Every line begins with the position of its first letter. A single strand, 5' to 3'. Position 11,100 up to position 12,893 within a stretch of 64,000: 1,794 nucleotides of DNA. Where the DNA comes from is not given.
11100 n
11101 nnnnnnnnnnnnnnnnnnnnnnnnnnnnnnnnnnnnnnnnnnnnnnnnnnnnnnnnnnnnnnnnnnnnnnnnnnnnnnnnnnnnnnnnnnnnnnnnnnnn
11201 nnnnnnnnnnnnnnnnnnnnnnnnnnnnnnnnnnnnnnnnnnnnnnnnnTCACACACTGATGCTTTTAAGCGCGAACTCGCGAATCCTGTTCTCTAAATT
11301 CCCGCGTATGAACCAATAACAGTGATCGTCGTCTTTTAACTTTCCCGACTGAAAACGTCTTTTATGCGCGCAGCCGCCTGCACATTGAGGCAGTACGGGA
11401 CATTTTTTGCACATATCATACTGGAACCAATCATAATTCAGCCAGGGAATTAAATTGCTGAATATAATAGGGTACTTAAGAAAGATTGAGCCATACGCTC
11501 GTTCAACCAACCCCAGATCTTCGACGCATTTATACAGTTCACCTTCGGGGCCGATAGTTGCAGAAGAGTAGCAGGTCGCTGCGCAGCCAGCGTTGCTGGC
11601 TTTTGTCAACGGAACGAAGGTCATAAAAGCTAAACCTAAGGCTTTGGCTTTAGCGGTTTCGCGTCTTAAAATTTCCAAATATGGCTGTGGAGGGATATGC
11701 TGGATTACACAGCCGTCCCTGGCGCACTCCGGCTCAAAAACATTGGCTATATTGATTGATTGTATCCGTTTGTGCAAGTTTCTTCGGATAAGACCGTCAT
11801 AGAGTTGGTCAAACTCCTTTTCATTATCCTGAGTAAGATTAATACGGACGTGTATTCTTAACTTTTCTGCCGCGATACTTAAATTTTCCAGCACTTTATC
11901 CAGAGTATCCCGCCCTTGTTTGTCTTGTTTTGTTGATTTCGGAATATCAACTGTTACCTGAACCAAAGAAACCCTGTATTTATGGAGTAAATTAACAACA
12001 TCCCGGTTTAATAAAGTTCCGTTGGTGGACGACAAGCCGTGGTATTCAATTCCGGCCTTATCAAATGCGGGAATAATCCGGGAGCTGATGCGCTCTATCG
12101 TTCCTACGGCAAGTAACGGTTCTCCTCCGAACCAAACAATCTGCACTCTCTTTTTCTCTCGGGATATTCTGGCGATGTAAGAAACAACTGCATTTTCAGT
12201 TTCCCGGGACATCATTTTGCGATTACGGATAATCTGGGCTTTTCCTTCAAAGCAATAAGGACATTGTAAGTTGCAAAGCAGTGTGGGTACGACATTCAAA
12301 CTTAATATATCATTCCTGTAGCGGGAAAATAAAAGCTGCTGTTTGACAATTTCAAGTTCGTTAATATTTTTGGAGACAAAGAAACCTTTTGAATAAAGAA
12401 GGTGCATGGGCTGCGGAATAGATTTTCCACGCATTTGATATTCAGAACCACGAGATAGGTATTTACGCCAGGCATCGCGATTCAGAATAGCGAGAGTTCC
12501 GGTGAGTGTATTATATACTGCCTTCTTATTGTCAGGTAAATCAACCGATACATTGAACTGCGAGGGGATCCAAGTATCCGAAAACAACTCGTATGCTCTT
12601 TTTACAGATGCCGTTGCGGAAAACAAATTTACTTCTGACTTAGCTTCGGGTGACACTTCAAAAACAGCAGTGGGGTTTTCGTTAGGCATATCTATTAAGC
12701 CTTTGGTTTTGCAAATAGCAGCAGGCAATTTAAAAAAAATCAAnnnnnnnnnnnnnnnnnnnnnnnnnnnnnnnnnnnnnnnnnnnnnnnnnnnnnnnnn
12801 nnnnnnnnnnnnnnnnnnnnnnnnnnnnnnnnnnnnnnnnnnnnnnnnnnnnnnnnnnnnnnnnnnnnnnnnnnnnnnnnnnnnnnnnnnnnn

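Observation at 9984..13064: Second peptide-maturation module: Cys-rich 66-aa peptide + rSAM/SPASM + 59-aa peptide + ATP-grasp (GRASP-with-SPASM-like)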

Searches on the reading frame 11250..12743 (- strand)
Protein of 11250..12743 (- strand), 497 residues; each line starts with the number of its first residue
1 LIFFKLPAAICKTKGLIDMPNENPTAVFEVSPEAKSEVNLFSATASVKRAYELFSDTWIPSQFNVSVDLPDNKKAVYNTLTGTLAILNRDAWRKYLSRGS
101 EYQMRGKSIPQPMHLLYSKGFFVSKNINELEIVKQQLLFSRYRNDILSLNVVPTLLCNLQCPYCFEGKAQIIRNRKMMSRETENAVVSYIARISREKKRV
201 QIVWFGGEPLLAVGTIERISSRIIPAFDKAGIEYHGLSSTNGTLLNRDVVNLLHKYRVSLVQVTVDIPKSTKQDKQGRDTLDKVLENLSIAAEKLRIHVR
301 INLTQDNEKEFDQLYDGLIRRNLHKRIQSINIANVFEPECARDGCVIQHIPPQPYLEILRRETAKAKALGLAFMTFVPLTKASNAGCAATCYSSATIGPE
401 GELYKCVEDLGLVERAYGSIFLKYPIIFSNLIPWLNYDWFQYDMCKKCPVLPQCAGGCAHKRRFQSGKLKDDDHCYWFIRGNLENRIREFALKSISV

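Call 3: search_protein_families(library=ncbifam, proteins=[window:11250-12743:-], max_evalue=0.01)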
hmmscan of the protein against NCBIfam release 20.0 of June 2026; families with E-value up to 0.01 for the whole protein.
window:11250-12743:- (497 aa): 64 families (the best 25 are shown)
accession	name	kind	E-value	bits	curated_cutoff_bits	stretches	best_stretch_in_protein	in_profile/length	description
TIGR04463.1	rSAM_vs_C_rich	equivalog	7.1e-64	216.2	525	1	63-466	1-402/438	TIGR04463 family radical SAM/SPASM RiPP maturase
TIGR04334.1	rSAM_Clo7bot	equivalog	3.4e-51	174.3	600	1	61-466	3-413/440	radical SAM/SPASM domain Clo7bot peptide maturase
NF038107.1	rSAM_NF038107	equivalog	2.8e-45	154.9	600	1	61-494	4-434/444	Cys-every-fifth radical SAM/SPASM peptide maturase CefB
NF052473.1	rSAM_FlmE_OhkG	exception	3e-41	141.6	500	2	65-323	8-281/481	FlmE/OhkG family radical SAM/SPASM peptide maturase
TIGR04280.1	geopep_mat_rSAM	hypoth_equivalog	3.2e-39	135.1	400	1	111-473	48-407/428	geopeptide radical SAM maturase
NF047865.1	rSAM_PapB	equivalog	3.6e-30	105.3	340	1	148-470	4-328/330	PapB family radical SAM/SPASM ranthipeptide maturase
NF041298.1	rSAM_mat_DynA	equivalog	2.1e-22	79.6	450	1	151-473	5-336/356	dynobactin maturation radical SAM/SPASM protein DynA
TIGR04068.1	rSAM_ocin_clost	equivalog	4.2e-21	75.4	500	1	76-325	13-269/462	Cys-rich peptide radical SAM maturase CcpM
TIGR03906.1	quino_hemo_SAM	equivalog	3.2e-20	72.2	453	1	146-276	95-221/467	quinohemoprotein amine dehydrogenase maturation protein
NF041718.1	rSAM_phane_AMC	equivalog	1.3e-18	67.2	425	1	149-290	8-146/362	cyclophane-forming radical SAM peptide maturase AmcB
TIGR04064.1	rSAM_nif11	equivalog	6.6e-18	64.7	518.7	1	146-276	77-204/459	nif11-like peptide radical SAM maturase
TIGR03942.1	sulfatase_rSAM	equivalog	1.3e-17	63.9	349.45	1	156-470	10-336/363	anaerobic sulfatase maturase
TIGR03974.1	rSAM_six_Cys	equivalog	1.5e-17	63.7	425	1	147-470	99-428/451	thioether cross-link-forming SCIFF peptide maturase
TIGR04083.1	rSAM_pep_methan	hypoth_equivalog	3.1e-17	62.5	300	1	151-326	4-172/376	TIGR04083 family peptide-modifying radical SAM enzyme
NF040492.1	not_ScfB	exception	1.8e-16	60.1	855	1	146-307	96-262/450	ScfB-related radical SAM/SPASM orphan maturase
TIGR04085.1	rSAM_more_4Fe4S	domain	4.2e-11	43.1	27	1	387-475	1-93/93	SPASM domain-containing protein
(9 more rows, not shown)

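Call 4: search_protein_families(library=pfam, proteins=[window:11250-12743:-], max_evalue=0.01)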
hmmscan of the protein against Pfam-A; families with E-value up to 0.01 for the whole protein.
window:11250-12743:- (497 aa): 2 families
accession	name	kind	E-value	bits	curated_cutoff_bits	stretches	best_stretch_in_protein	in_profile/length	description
PF04055.27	Radical_SAM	-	7.3e-16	59.2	29.5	1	152-316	2-164/166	Radical SAM superfamily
PF13353.11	Fer4_12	-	4.8e-06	27.3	22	1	157-266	15-118/137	4Fe-4S single cluster domain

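Call 18: find_homologous_proteins(query=window:11250-12689:-)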
Query window:11250-12689:- (479 aa): 142 proteins with E <= 0.001 among 7610 candidates; the best 120 are listed.
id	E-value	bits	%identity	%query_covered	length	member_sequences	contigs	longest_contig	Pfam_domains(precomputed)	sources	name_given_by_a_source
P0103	0.0e+0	1102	100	100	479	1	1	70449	PF04055.28,PF13353.12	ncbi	-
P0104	3.5e-280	948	86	99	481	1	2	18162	PF04055.28,PF13353.12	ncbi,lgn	-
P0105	3.0e-266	902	82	100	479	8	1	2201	PF04055.28,PF13353.12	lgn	-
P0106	1.3e-249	847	77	99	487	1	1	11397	PF04055.28,PF13353.12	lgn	-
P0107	5.6e-243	825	74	100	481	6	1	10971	PF04055.28,PF13353.12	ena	-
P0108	4.2e-199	680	62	98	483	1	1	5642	PF04055.28,PF13353.12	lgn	-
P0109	6.4e-193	660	59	99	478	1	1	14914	PF04055.28,PF13353.12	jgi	-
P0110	4.5e-190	650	59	99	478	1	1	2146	PF04055.28,PF13353.12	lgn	-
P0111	8.8e-176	603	56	99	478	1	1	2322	PF04055.28,PF13353.12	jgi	jgi:uncharacterized protein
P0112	6.5e-160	551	52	99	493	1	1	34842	PF04055.28,PF13353.12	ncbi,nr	ncbi:MAG: SPASM domain-containing protein [Verrucomicrobia bacterium]|nr:SPASM domain-containing pro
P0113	2.9e-154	532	50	99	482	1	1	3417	PF04055.28,PF13353.12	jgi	-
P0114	2.4e-153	529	48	100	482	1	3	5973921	PF04055.28,PF13353.12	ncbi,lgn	-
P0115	7.4e-152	524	50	99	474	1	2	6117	PF04055.28,PF13353.12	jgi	jgi:uncharacterized protein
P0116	6.2e-151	521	49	99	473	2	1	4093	PF04055.28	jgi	jgi:uncharacterized protein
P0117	1.2e-148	514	49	98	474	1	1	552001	PF04055.28,PF13353.12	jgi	jgi:uncharacterized protein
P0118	3.0e-148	513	49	99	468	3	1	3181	PF04055.28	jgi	jgi:uncharacterized protein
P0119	7.0e-148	511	49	99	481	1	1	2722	PF04055.28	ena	-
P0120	7.6e-146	505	49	99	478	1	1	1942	PF04055.28,PF13353.12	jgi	jgi:uncharacterized protein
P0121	1.9e-141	490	49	91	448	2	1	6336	PF04055.28,PF13353.12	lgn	-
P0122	2.8e-139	483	50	92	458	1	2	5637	PF04055.28,PF13353.12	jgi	-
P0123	5.3e-136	472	45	100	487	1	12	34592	PF04055.28,PF13353.12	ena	-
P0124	6.0e-135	469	49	92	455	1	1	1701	PF04055.28,PF13353.12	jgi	jgi:uncharacterized protein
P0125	2.3e-134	467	46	100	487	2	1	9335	PF04055.28,PF13353.12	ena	-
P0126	2.7e-134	467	48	91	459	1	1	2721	PF04055.28,PF13353.12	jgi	-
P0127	1.1e-130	455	50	80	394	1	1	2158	PF04055.28,PF13353.12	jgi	jgi:uncharacterized protein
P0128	2.8e-130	453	45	98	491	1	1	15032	PF04055.28,PF13353.12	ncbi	ncbi:MAG: radical SAM protein [Alphaproteobacteria bacterium]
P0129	6.1e-130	452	45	99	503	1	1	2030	PF04055.28,PF13353.12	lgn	-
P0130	1.4e-128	448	43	99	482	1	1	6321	PF04055.28,PF13353.12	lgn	-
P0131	6.8e-128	445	47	91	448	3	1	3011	PF04055.28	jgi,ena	-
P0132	1.9e-127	444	51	80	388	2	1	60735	PF04055.28,PF13353.12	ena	-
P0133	1.3e-126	441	44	98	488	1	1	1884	PF04055.28,PF13353.12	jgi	jgi:uncharacterized protein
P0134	1.9e-126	441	61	67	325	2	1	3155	PF04055.28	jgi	jgi:uncharacterized protein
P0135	7.2e-126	439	47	91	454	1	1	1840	PF04055.28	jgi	jgi:uncharacterized protein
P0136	1.0e-124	435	44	98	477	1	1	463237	PF04055.28,PF13353.12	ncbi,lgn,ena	-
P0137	2.5e-124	434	47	91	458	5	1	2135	PF04055.28,PF13353.12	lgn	-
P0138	1.0e-123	432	47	90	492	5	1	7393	PF04055.28,PF13353.12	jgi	jgi:uncharacterized protein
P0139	1.8e-123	431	46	95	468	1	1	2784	PF04055.28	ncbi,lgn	-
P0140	3.2e-121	423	44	92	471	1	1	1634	PF04055.28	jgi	jgi:uncharacterized protein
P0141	1.5e-120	421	44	93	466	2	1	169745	PF04055.28,PF13353.12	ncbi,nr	ncbi:MAG: radical SAM protein [Verrucomicrobia bacterium]|nr:radical SAM protein [Verrucomicrobiota 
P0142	1.8e-120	421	42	98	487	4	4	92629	PF04055.28,PF13353.12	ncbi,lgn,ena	-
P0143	2.9e-120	420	44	92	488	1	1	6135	PF04055.28,PF13353.12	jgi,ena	-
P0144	4.2e-120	420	44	94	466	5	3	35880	PF04055.28,PF13353.12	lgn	-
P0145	5.2e-120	419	43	93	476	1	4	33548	PF04055.28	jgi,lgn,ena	-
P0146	7.8e-120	419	43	98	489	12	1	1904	PF04055.28,PF13353.12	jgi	-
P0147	8.3e-120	419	43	99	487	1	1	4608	PF04055.28,PF13353.12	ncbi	-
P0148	5.3e-119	416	41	100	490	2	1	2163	PF04055.28,PF13353.12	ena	-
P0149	2.6e-118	414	46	85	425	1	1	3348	PF04055.28,PF13353.12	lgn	-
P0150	5.3e-118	413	56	66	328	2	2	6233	PF04055.28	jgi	-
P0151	1.8e-117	411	50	79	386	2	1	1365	PF04055.28,PF13353.12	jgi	jgi:uncharacterized protein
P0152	1.8e-117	411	45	92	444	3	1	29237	PF04055.28,PF13353.12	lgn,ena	-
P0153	3.5e-117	410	41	98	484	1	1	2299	PF04055.28,PF13353.12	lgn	-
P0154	7.9e-114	399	42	90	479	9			PF04055.28,PF13353.12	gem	-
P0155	2.3e-109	384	54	67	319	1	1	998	PF04055.28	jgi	jgi:uncharacterized protein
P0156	7.6e-108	379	49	76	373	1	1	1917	PF04055.28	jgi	jgi:uncharacterized protein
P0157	7.6e-104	366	43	90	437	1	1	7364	PF04055.28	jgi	jgi:uncharacterized protein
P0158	2.1e-103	365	44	80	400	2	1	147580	PF04055.28,PF13353.12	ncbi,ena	-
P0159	1.4e-99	352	38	91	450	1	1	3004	PF04055.28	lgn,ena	-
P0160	4.9e-89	317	38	86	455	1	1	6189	PF04055.28,PF13353.12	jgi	jgi:uncharacterized protein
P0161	1.3e-88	316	38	92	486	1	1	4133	PF04055.28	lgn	-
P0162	2.1e-86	309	54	55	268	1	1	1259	PF04055.28,PF13353.12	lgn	-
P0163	1.2e-66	244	33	98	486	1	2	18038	PF04055.28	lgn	-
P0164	2.3e-47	180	29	86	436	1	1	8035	PF04055.28,PF13353.12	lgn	-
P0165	5.8e-47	179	33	81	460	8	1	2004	PF04055.28,PF13353.12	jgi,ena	-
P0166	9.7e-43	165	29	85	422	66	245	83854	PF04055.28,PF13353.12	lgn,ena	-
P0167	1.1e-42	165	29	88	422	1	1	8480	PF04055.28,PF13353.12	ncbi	-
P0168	2.1e-42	164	30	85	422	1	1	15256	PF04055.28,PF13353.12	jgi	-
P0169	6.2e-42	162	31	74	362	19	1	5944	PF04055.28,PF13353.12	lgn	-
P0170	3.1e-41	160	30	81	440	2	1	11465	PF04055.28,PF13353.12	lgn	-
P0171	1.1e-40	158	30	84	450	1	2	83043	PF04055.28,PF13353.12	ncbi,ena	-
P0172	1.3e-40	158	28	84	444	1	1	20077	PF04055.28,PF13353.12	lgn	-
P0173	1.4e-39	154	31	70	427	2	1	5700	PF04055.28,PF13353.12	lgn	-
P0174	2.9e-39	153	30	80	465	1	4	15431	PF04055.28,PF13353.12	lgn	-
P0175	5.6e-39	152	28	86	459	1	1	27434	PF04055.28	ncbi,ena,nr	ncbi:MAG: SPASM domain-containing protein [Chloroflexi bacterium]|nr:SPASM domain-containing protein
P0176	2.4e-38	150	30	81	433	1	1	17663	PF04055.28,PF13353.12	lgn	-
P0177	2.9e-38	150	29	81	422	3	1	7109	PF04055.28,PF13353.12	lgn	-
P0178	3.7e-38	150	27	81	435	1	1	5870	PF04055.28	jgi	jgi:uncharacterized protein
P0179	3.8e-38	150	31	70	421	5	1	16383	PF04055.28,PF13353.12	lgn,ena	-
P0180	5.8e-38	149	29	85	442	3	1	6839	PF04055.28,PF13353.12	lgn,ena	-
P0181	7.8e-38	149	31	81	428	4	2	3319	PF04055.28,PF13353.12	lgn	-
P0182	9.7e-38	148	30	81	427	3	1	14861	PF04055.28,PF13353.12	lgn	-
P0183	2.1e-37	147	29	81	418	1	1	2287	PF04055.28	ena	-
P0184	2.5e-37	147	32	69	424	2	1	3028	PF04055.28,PF13353.12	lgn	-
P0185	1.3e-36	145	27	81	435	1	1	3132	PF04055.28,PF13353.12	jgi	jgi:uncharacterized protein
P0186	4.0e-36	143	29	84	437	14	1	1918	PF04055.28,PF13353.12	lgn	-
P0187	4.1e-36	143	29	81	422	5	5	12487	PF04055.28,PF13353.12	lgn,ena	-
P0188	5.0e-36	143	29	76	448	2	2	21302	PF04055.28,PF13353.12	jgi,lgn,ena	jgi:uncharacterized protein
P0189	9.8e-36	142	30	82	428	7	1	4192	PF04055.28,PF13353.12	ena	-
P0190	1.0e-35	142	29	85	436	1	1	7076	PF04055.28,PF13353.12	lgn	-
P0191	2.1e-35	141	31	72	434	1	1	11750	PF04055.28,PF13353.12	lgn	-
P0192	3.8e-35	140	30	84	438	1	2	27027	PF04055.28,PF13353.12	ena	-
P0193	7.9e-34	135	29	81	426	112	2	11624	PF04055.28,PF13353.12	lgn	-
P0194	1.3e-33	135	29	80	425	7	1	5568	PF04055.28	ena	-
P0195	7.1e-32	129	28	85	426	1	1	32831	PF04055.28,PF13353.12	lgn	-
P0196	4.4e-31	126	27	84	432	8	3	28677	PF04055.28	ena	-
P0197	1.8e-30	124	27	85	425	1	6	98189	PF04055.28,PF13353.12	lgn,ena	-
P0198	4.6e-30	123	27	86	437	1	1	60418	PF04055.28,PF13353.12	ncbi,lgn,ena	-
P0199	6.7e-30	122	28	85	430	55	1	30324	PF04055.28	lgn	-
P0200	1.4e-29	121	28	85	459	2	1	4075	PF04055.28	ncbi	-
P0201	1.9e-29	121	30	70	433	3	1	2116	PF04055.28,PF13353.12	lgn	-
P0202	2.1e-29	121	28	85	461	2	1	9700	PF04055.28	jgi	jgi:uncharacterized protein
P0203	2.3e-29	121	28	71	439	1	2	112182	PF04055.28,PF13353.12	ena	-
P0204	3.2e-29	120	30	71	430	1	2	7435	PF04055.28,PF13353.12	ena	-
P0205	4.5e-29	120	27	84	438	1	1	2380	PF04055.28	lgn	-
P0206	1.2e-28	118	25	83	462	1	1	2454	PF04055.28,PF13353.12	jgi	jgi:uncharacterized protein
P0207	1.2e-28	118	29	87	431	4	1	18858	PF04055.28,PF13353.12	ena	-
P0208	3.3e-28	117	29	85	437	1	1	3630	PF04055.28,PF13353.12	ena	-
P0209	7.3e-28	116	28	84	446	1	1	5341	PF04055.28,PF13353.12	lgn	-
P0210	7.9e-27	112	28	83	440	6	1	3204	PF04055.28,PF13353.12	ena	-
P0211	8.4e-27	112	26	86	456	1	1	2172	PF04055.28,PF13353.12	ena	-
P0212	3.0e-26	110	28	89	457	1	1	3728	PF04055.28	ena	-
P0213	2.5e-25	107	27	75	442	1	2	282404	PF04055.28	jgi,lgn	jgi:uncharacterized protein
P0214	2.9e-25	107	27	81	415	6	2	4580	PF04055.28,PF13353.12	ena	-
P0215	3.8e-24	103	26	73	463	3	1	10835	PF04055.28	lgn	-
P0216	1.4e-23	102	27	83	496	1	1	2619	PF04055.28,PF13353.12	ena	-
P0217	3.0e-23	100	27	81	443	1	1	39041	PF04055.28,PF13353.12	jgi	jgi:uncharacterized protein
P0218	5.4e-23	100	27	72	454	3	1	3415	PF04055.28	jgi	jgi:uncharacterized protein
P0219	5.8e-23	100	26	86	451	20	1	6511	PF04055.28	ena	-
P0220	1.4e-21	95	29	85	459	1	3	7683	PF04055.28,PF13353.12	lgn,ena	-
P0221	2.7e-21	94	27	66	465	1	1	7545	PF04055.28,PF13353.12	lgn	-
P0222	3.4e-21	94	26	90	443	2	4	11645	PF04055.28,PF13353.12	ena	-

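Call 20: find_encoding_contigs(protein=P0104, flank=5000, max_places=2)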
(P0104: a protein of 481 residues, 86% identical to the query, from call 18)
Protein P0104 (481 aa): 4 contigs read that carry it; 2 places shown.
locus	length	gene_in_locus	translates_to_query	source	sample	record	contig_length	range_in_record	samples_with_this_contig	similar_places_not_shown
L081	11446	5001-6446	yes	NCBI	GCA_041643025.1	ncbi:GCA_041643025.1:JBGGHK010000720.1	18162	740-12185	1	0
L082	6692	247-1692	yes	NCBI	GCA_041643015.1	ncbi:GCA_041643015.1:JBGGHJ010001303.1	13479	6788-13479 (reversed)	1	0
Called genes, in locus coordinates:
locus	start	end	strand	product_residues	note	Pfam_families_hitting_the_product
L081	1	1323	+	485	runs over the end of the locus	PF04055:Radical_SAM, PF13353:Fer4_12 (weak)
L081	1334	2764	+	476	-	PF13353:Fer4_12 (weak), PF04055:Radical_SAM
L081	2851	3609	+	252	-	PF01590:GAF (weak), PF13185:GAF_2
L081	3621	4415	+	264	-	PF00082:Peptidase_S8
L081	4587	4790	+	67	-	-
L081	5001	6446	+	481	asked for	PF04055:Radical_SAM, PF13353:Fer4_12 (weak)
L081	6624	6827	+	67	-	-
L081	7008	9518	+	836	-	PF00664:ABC_membrane, PF00005:ABC_tran, PF02463:SMC_N (weak), PF00005:ABC_tran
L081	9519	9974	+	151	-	PF00027:cNMP_binding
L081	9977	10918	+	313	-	-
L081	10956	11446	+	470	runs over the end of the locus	PF00656:Peptidase_C14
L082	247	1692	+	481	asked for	PF04055:Radical_SAM, PF13353:Fer4_12 (weak)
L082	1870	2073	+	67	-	-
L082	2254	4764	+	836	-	PF00664:ABC_membrane, PF00005:ABC_tran, PF02463:SMC_N (weak), PF00005:ABC_tran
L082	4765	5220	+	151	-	PF00027:cNMP_binding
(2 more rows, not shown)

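Call 21: find_encoding_contigs(protein=P0106, flank=5000, max_places=2)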
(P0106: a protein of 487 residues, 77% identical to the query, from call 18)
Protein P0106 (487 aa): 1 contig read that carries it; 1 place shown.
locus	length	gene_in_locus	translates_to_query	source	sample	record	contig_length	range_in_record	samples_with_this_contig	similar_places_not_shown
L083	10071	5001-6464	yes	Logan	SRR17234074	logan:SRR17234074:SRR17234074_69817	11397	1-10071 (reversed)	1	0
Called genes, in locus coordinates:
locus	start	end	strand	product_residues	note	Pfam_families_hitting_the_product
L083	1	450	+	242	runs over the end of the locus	-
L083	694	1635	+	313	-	-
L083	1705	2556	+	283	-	-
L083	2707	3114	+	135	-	-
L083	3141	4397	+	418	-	-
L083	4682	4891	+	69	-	-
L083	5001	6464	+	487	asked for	PF04055:Radical_SAM, PF13353:Fer4_12 (faint)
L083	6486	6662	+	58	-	-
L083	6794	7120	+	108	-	PF05402:PqqD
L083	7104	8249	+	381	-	PF04055:Radical_SAM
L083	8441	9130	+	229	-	PF02585:PIG-L (faint)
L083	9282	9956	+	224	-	-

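Call 22: find_encoding_contigs(protein=P0109, flank=5000, max_places=2)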
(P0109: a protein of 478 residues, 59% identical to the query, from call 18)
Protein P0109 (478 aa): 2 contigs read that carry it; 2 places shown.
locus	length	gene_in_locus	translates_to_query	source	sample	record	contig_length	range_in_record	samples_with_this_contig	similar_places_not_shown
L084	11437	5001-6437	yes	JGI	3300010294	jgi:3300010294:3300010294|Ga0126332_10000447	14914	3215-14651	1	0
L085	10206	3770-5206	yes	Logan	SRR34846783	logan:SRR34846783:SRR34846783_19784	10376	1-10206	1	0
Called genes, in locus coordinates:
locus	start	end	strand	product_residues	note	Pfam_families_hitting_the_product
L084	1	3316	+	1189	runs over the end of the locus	PF08937:ThsB_TIR (weak), PF13676:TIR_2, PF23727:Beta-prop_FAM234A_B (faint), PF01839:FG-GAP (faint), PF14783:BBS2_Mid (faint), PF13517:FG-GAP_3 (weak), PF13570:Beta-prop_ACSF4, PF13360:PQQ_2 (weak), +2 more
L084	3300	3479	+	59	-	-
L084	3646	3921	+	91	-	-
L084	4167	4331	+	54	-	-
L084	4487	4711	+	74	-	-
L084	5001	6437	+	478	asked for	PF04055:Radical_SAM, PF13353:Fer4_12 (weak)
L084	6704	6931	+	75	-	-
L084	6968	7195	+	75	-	-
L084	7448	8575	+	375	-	PF04055:Radical_SAM, PF13353:Fer4_12 (weak)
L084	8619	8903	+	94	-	-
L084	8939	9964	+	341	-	PF04055:Radical_SAM, PF13186:SPASM (weak)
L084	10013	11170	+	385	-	PF04055:Radical_SAM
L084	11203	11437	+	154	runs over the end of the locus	-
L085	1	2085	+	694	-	?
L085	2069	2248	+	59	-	-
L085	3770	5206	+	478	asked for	PF04055:Radical_SAM, PF13353:Fer4_12 (weak)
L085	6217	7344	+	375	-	PF04055:Radical_SAM, PF13353:Fer4_12 (weak)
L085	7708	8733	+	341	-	PF04055:Radical_SAM, PF13186:SPASM (weak)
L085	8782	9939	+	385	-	PF04055:Radical_SAM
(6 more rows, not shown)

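Call 33: search_solved_structures(query=window:11250-12689:-, max_evalue=0.001)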
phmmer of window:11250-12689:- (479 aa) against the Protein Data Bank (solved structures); distinct sequences matched with E-value up to 0.001: 5.
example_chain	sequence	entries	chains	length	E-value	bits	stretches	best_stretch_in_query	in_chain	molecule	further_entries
8vpo_A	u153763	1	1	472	5.5e-11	45.1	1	95-441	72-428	Radical SAM core domain-containing protein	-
5wgg_A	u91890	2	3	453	6.3e-11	44.9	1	138-443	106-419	Radical SAM domain protein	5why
4k37_A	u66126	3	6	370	1.4e-10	43.8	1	130-446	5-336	Anaerobic sulfatase-maturating enzyme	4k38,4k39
4k36_A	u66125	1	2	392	1.7e-10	43.5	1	130-446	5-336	Anaerobic sulfatase-maturating enzyme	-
9gm3_A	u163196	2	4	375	6.7e-05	25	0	138-252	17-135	ChlB radical SAM domain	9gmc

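Call 42: find_encoding_contigs(protein=P0112, flank=4000, max_places=1)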
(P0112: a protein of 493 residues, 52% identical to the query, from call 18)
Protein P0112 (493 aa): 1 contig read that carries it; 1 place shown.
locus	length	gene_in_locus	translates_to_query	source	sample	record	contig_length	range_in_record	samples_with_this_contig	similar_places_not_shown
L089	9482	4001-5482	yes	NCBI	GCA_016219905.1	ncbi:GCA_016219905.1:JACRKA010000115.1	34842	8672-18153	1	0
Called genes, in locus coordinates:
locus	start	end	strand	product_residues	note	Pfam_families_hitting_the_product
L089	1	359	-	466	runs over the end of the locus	PF13353:Fer4_12 (weak), PF04055:Radical_SAM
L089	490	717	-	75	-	-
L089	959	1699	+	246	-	PF05050:Methyltransf_21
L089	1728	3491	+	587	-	-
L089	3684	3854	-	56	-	-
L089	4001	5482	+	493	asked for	PF04055:Radical_SAM, PF13353:Fer4_12 (weak)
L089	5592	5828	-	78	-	-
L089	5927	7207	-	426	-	PF04055:Radical_SAM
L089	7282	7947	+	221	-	PF01590:GAF, PF13185:GAF_2, PF13492:GAF_3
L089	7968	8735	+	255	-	PF00082:Peptidase_S8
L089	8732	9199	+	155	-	-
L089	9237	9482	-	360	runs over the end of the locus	PF13431:TPR_17 (faint), PF14559:TPR_19 (faint)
